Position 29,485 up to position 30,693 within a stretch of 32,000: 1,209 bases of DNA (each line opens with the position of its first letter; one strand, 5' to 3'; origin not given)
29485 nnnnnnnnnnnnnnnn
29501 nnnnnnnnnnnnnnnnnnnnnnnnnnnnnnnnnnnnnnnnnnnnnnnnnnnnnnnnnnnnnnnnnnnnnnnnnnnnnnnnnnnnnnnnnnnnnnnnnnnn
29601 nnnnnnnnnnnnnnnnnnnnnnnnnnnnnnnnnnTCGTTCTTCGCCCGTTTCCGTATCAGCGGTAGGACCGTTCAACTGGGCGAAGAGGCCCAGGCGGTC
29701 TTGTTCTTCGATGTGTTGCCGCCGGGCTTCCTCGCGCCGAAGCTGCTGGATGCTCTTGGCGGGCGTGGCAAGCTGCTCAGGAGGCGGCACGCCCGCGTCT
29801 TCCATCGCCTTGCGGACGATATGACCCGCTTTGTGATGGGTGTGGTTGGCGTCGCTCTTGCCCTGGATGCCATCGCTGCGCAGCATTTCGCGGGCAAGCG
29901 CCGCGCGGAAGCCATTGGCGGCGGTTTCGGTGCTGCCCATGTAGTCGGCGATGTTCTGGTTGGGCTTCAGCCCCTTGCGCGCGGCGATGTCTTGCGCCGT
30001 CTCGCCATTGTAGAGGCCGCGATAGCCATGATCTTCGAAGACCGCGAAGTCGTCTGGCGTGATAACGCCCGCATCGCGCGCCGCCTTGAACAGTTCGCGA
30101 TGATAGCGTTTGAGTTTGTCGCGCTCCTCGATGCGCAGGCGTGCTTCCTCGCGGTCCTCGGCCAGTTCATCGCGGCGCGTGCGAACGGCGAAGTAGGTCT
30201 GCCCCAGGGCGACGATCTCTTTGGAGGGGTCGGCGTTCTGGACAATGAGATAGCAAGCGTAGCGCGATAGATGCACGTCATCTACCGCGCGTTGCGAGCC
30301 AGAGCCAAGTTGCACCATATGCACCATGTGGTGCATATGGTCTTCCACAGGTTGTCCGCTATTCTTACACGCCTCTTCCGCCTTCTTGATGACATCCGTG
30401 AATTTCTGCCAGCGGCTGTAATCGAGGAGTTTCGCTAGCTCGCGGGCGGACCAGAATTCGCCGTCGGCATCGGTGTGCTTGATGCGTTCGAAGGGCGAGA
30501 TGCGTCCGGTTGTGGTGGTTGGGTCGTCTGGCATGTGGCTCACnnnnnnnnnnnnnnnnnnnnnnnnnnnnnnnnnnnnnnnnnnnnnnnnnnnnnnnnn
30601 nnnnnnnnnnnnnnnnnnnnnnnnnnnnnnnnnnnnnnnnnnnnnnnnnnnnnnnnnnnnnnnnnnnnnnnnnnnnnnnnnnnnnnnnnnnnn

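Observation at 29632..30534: dinD-like gene wedged inside the SMC operon between the kleisin-like and KITE-like genes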

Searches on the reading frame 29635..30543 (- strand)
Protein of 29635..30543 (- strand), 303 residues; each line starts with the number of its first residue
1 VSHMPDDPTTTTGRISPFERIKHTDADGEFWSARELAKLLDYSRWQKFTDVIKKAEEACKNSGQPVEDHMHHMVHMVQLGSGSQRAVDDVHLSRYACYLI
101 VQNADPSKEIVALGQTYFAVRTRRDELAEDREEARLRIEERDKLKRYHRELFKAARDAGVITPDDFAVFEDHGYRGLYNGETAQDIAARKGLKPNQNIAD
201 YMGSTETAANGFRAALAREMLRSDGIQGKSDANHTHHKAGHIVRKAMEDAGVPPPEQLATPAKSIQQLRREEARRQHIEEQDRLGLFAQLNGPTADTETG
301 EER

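Call 7: search_protein_families(library=pfam, proteins=[window:29635-30543:-], max_evalue=0.01)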
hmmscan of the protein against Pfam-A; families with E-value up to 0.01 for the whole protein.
window:29635-30543:- (303 aa): 1 family
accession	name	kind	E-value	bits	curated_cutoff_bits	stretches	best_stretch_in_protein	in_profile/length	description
PF02498.22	Bro-N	-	5.5e-11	43.4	25.6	1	22-111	3-85/96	BRO family, N-terminal domain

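Call 8: search_protein_families(library=ncbifam, proteins=[window:29635-30543:-], max_evalue=0.01)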
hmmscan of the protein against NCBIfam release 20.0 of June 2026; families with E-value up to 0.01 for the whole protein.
window:29635-30543:- (303 aa): 1 family
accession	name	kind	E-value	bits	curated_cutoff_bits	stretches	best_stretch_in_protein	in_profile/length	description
NF008573.0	PRK11525.1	equivalog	2.1e-100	335.8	242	1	15-277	10-278/288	DNA damage-inducible protein D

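Call 9: search_protein_families(library=padloc, proteins=[window:29635-30543:-], max_evalue=0.01)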
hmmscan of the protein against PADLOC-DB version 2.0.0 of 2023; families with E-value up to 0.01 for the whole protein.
window:29635-30543:- (303 aa): 5 families
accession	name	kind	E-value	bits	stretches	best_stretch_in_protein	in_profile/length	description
PDLC04919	PDC-S13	-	1.7e-99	330.6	1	14-277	9-271/281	-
PDLC03083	Specificity_I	-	1.3e-77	259.5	1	18-273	6-267/717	Type I specificity subunit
PDLC04918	PDC-S13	-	7.8e-52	174.4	2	152-275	82-205/214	-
PDLC04871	PDC-S05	-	3.8e-31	106.5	1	16-134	12-131/468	-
PDLC04920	PDC-S13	-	1.7e-12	45.3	1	134-274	138-276/286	-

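Call 22: find_homologous_proteins(query=window:29635-30534:-, max_evalue=1e-10)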
Query window:29635-30534:- (300 aa): 7995 proteins with E <= 1e-10 among 8000 candidates; the best 120 are listed.
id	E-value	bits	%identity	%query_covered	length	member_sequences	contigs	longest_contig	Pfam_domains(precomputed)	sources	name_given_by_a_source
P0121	2.4e-198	676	100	100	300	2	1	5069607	PF02498.23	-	-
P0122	2.9e-138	478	72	100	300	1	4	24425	PF02498.23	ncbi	-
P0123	4.5e-138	478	72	98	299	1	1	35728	PF02498.23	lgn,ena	-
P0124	4.0e-133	462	72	98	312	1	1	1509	PF02498.23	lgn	-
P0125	3.7e-132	458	69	100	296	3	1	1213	PF02498.23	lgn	-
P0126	2.3e-118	413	68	92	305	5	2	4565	PF02498.23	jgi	jgi:DNA-damage-inducible protein D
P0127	8.0e-116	405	56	85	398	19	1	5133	PF02498.23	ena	-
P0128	7.5e-113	395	64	95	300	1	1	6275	PF02498.23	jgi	-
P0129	3.4e-110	386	64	96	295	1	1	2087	PF02498.23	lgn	-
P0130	7.5e-109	382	63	97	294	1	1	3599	PF02498.23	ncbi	-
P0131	2.7e-107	377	52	86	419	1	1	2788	PF02498.23,PF01194.23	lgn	-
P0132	9.3e-106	372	60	99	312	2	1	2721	-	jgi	jgi:DNA-damage-inducible protein D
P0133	7.6e-105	369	53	85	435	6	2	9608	PF02498.23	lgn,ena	-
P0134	1.0e-104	368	63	91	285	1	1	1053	PF02498.23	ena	-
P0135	1.0e-104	368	53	85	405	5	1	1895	PF02498.23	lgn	-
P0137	1.5e-103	364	53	84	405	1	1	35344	PF02498.23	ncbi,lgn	-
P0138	2.3e-103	364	59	97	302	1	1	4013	PF02498.23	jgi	jgi:DNA-damage-inducible protein D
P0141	9.6e-102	359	59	96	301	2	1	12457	PF02498.23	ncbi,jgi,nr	ncbi:MAG TPA: DNA damage-inducible protein D [Ktedonobacterales bacterium]|nr:DNA damage-inducible p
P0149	8.6e-99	349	56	98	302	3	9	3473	PF02498.23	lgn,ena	-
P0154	2.0e-94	335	56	97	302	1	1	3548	PF02498.23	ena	-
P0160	6.4e-93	330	59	88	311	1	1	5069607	PF02498.23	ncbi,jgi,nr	ncbi:MAG: DNA-damage-inducible protein D [Ktedonobacterales bacterium]|jgi:DNA-damage-inducible prot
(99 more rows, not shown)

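Call 23: find_encoding_contigs(protein=P0123, flank=8000, max_places=2)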
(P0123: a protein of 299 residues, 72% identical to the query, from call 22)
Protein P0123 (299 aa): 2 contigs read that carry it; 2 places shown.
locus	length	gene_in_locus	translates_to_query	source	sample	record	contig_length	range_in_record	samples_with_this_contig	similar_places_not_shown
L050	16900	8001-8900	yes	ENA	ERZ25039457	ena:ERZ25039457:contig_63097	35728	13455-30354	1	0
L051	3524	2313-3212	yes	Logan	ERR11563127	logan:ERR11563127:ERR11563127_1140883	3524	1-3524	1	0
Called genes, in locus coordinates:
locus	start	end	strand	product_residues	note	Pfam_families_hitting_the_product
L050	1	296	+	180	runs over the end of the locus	-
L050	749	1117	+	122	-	PF03725:RNase_PH_C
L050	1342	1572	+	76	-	-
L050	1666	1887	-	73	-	-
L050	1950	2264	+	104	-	-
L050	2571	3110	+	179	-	PF00005:ABC_tran, PF13304:AAA_21 (weak)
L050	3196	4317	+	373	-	PF12679:ABC2_membrane_2, PF12698:ABC2_membrane_3, PF01061:ABC2_membrane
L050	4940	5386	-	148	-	PF24716:WapI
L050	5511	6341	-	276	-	PF00795:CN_hydrolase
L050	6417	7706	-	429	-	-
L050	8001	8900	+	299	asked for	PF02498:Bro-N (weak)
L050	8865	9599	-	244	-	-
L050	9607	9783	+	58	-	-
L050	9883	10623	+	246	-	PF02463:SMC_N (weak), PF13175:AAA_15 (faint), PF13476:AAA_23, PF13555:AAA_29, PF13304:AAA_21 (weak)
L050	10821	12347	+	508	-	-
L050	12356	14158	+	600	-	PF13558:SbcC_Walker_B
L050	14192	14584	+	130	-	-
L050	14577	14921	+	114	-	PF18480:DUF5615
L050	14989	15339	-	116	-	PF01850:PIN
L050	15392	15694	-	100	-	PF07878:RHH_5 (weak)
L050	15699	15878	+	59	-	PF00881:Nitroreductase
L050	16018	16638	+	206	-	PF00881:Nitroreductase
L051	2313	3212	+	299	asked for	PF02498:Bro-N (weak)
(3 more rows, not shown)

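Call 24: find_encoding_contigs(protein=P0160, flank=8000, max_places=2)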
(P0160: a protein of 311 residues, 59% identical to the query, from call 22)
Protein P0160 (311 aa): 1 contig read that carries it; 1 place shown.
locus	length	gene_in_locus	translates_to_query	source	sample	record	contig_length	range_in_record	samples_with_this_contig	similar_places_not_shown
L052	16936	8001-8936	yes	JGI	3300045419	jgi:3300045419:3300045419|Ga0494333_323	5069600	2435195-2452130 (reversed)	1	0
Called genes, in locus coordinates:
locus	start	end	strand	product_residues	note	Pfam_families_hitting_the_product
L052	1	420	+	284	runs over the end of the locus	PF10547:P22_AR_N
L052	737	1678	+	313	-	PF02498:Bro-N (weak)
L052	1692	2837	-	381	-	PF22660:RS_preATP-grasp-like, PF02222:ATP-grasp, PF07478:Dala_Dala_lig_C (weak), PF21244:PurT_C (faint), PF17769:PurK_C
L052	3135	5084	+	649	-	PF00089:Trypsin (faint), PF13365:Trypsin_2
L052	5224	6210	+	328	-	PF00892:EamA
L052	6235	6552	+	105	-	PF04456:DUF503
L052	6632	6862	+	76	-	-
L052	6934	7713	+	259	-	-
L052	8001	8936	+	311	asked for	PF02498:Bro-N (weak)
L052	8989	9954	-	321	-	PF13379:NMT1_2 (faint), PF09084:NMT1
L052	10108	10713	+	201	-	PF07638:Sigma70_ECF (weak), PF04542:Sigma70_r2, PF08281:Sigma70_r4_2, PF04545:Sigma70_r4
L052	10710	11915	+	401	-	PF13490:zf-HC2, PF10099:RskA_C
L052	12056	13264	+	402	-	PF12768:Rax2 (faint)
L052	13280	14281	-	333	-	PF01208:URO-D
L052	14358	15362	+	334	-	PF01075:Glyco_transf_9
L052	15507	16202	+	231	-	-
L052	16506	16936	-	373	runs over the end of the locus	PF12323:HTH_OrfB_IS605, PF01385:OrfB_IS605, PF07282:Cas12f1-like_TNB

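Call 25: find_encoding_contigs(protein=P0128, flank=8000, max_places=2)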
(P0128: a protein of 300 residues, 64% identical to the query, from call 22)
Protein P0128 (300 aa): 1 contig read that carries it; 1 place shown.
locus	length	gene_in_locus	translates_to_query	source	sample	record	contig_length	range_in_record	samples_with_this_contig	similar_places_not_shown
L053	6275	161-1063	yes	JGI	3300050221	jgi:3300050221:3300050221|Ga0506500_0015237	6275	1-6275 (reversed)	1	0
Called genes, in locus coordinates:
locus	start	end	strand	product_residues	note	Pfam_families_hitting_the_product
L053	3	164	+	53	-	?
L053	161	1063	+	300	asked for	PF02498:Bro-N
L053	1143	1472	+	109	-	-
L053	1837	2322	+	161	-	PF13358:DDE_3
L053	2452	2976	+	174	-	-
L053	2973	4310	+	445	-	-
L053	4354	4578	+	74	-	-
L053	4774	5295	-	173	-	PF00072:Response_reg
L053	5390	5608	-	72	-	-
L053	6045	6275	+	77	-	?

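Call 35: search_protein_families(library=pfam, proteins=[L052:737-1675:+], max_evalue=0.01)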
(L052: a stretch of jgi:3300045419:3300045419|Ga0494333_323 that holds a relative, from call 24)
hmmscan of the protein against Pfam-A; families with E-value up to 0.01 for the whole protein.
L052:737-1675:+ (313 aa): 1 family
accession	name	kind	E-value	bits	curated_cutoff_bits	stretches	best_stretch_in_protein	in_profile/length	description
PF02498.22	Bro-N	-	3.9e-08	34.2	25.6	1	35-128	1-91/96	BRO family, N-terminal domain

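Call 36: search_protein_families(library=padloc, proteins=[L052:737-1675:+, L052:8001-8933:+], max_evalue=0.01)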
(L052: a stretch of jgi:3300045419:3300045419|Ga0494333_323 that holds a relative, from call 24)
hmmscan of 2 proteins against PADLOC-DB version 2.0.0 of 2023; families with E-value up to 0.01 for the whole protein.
L052:737-1675:+ (313 aa): 3 families
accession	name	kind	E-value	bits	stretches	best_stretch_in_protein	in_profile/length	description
PDLC04920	PDC-S13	-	2.6e-107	356.4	1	32-296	11-275/286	-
PDLC04841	PDC-S04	-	4.4e-18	63.9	1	33-128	12-111/292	-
PDLC04919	PDC-S13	-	4.4e-05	20.9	1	155-256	127-228/281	-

L052:8001-8933:+ (311 aa): 5 families
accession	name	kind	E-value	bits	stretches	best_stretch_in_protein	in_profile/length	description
PDLC04919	PDC-S13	-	1.3e-107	357.3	1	27-299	6-273/281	-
PDLC03083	Specificity_I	-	4e-98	327.3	1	34-302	6-275/717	Type I specificity subunit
PDLC04918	PDC-S13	-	3e-64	215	2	174-299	84-209/214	-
PDLC04871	PDC-S05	-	2.5e-32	110.4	1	29-145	9-125/468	-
PDLC04920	PDC-S13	-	5.4e-12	43.6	1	153-279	137-264/286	-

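Call 51: find_encoding_contigs(protein=P0138, flank=5000, max_places=3)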
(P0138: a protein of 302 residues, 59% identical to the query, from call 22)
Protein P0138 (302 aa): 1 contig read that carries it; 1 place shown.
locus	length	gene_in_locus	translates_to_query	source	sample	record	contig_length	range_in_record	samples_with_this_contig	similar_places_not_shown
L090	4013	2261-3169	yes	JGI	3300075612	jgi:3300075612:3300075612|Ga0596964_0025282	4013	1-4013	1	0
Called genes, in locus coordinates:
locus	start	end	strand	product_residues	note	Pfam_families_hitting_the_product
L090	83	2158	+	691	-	-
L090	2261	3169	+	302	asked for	PF02498:Bro-N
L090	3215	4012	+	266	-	?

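Call 52: find_encoding_contigs(protein=P0149, flank=5000, max_places=4)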
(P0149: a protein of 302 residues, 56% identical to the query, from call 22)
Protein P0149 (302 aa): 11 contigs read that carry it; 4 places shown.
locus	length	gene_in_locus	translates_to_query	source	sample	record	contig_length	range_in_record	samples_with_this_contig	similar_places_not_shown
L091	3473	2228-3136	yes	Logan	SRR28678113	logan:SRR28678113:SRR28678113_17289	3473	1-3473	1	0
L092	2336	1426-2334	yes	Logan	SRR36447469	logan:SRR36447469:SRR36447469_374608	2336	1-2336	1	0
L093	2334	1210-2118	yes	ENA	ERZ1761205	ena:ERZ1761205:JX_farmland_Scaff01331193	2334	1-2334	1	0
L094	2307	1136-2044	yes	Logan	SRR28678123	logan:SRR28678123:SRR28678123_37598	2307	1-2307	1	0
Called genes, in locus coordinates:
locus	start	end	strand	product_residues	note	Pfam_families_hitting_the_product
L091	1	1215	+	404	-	?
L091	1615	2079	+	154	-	PF02861:Clp_N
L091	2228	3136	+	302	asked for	PF02498:Bro-N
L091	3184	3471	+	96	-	?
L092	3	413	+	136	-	?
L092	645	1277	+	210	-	PF02861:Clp_N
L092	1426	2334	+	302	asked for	PF02498:Bro-N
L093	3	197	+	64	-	?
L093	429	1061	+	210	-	PF02861:Clp_N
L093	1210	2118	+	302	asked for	PF02498:Bro-N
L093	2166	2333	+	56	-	?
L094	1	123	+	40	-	?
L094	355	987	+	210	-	PF02861:Clp_N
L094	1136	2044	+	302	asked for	PF02498:Bro-N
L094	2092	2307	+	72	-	?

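Call 53: find_encoding_contigs(protein=P0154, flank=5000, max_places=3)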
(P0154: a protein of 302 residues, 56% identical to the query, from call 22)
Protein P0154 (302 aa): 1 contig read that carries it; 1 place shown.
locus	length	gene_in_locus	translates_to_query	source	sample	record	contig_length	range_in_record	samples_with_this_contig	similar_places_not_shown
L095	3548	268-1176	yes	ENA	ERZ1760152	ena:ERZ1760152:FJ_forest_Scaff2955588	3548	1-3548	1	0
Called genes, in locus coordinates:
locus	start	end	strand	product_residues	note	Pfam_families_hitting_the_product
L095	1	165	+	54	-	?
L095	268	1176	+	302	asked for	PF02498:Bro-N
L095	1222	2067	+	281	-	-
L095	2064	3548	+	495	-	?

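Call 55: find_encoding_contigs(protein=P0126, flank=5000, max_places=2)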
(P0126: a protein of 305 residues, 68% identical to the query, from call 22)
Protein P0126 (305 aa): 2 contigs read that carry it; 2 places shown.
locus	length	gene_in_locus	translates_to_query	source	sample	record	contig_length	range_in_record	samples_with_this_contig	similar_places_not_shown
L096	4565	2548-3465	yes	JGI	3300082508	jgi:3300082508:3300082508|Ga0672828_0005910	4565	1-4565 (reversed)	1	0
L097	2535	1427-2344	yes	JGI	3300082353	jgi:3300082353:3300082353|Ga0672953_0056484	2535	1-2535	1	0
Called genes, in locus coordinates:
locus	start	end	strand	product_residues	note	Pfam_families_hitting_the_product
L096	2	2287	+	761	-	?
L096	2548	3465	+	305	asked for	PF02498:Bro-N (weak)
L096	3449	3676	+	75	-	-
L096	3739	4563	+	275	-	?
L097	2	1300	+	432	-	?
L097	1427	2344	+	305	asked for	PF02498:Bro-N (weak)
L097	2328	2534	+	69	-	?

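Call 56: find_encoding_contigs(protein=P0141, flank=6000, max_places=2)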
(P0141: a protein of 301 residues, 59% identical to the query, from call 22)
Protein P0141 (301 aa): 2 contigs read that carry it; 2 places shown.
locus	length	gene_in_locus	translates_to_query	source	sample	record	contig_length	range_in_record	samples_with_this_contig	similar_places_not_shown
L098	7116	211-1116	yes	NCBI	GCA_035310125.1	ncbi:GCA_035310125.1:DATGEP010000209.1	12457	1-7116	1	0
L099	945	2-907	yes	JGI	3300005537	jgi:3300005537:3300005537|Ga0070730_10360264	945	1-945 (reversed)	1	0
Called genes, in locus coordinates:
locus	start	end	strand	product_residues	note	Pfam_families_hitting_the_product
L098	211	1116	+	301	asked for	PF02498:Bro-N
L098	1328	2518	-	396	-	PF01546:Peptidase_M20, PF07687:M20_dimer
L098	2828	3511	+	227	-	-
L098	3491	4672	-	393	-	PF02086:MethyltransfD12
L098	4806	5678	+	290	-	PF00795:CN_hydrolase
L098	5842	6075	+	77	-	-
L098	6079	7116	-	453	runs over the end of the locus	PF00232:Glyco_hydro_1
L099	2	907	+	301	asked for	PF02498:Bro-N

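Call 57: find_encoding_contigs(protein=P0137, flank=6000, max_places=2)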
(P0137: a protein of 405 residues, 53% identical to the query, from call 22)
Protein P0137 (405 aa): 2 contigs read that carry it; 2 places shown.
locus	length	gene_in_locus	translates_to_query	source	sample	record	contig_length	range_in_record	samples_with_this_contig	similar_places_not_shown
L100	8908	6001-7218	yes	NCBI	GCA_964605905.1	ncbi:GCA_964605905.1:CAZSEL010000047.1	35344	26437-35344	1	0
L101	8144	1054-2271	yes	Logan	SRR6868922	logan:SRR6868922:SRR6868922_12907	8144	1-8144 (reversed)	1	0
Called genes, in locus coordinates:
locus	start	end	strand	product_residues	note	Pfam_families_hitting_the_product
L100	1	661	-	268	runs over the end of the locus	PF03819:MazG, PF01503:PRA-PH (weak), PF03819:MazG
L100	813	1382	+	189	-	PF08899:DUF1844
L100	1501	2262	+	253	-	PF00753:Lactamase_B, PF23023:Anti-Pycsar_Apyc1, PF12706:Lactamase_B_2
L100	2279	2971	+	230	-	PF13489:Methyltransf_23, PF08241:Methyltransf_11, PF08242:Methyltransf_12 (weak), PF13649:Methyltransf_25, PF13847:Methyltransf_31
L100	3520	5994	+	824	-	PF03477:ATP-cone, PF00317:Ribonuc_red_lgN, PF02867:Ribonuc_red_lgC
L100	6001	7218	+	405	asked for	PF02498:Bro-N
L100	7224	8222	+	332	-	PF00268:Ribonuc_red_sm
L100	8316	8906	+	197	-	?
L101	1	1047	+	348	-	?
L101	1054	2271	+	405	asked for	PF02498:Bro-N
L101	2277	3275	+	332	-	PF00268:Ribonuc_red_sm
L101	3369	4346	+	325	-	PF01916:DS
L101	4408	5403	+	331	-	PF01073:3Beta_HSD, PF01370:Epimerase, PF04321:RmlD_sub_bind, PF16363:GDP_Man_Dehyd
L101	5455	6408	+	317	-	PF06574:FAD_syn, PF01687:Flavokinase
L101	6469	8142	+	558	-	?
